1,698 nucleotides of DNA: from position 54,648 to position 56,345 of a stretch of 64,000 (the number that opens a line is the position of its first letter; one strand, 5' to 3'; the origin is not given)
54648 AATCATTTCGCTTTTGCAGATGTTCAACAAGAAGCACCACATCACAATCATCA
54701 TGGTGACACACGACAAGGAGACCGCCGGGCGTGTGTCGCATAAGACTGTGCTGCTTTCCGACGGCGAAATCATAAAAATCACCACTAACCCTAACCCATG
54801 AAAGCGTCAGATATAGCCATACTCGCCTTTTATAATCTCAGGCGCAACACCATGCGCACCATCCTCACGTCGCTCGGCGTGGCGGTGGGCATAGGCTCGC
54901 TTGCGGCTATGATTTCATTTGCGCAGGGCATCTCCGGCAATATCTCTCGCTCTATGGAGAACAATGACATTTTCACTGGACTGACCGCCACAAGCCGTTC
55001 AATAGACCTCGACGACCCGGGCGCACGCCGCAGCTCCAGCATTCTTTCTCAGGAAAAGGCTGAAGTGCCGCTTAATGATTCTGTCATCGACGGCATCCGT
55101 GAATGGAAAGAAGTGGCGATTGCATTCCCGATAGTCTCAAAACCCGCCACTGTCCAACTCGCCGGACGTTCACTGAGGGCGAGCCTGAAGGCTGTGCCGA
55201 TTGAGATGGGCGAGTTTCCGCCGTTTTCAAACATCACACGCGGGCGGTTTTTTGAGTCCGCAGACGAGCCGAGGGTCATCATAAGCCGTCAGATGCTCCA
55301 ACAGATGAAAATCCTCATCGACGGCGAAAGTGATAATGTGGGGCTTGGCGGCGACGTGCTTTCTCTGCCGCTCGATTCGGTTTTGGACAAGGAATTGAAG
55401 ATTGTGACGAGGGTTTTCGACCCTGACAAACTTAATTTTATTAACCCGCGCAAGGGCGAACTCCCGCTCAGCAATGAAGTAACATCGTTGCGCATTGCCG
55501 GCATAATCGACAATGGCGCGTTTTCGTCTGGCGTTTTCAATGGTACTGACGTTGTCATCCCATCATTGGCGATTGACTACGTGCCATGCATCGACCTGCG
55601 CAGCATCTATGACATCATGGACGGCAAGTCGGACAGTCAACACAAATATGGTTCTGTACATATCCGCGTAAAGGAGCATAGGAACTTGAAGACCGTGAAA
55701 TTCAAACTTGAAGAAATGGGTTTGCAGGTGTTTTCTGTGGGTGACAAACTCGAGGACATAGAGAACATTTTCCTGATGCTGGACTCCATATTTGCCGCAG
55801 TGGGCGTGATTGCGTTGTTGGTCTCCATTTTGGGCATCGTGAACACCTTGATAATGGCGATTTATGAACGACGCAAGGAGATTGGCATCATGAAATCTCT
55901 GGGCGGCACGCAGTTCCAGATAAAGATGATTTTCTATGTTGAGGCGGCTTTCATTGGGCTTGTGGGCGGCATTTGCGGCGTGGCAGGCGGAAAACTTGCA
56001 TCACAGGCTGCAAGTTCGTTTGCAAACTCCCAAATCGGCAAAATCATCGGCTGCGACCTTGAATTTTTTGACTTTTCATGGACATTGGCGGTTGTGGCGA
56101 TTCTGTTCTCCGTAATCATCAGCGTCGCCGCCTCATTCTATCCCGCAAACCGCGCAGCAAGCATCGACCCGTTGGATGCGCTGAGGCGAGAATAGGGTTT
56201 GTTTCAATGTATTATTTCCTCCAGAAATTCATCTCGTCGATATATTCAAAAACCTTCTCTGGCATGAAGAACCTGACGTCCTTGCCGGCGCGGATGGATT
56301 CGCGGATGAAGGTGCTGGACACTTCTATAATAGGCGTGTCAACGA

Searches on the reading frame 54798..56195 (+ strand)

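Call 15: search_protein_families(library=pfam, proteins=[window:54798-56195:+], max_evalue=0.001)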
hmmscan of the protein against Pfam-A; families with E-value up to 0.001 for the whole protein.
window:54798-56195:+ (465 aa): 2 families
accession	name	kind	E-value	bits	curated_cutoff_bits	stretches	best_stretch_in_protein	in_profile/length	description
PF02687.27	FtsX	-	5.4e-19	68.8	25.5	1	334-458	2-120/120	FtsX-like permease C-terminal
PF12704.14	MacB_PCD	-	4.7e-11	43.8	27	1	21-306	1-206/207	MacB-like periplasmic core domain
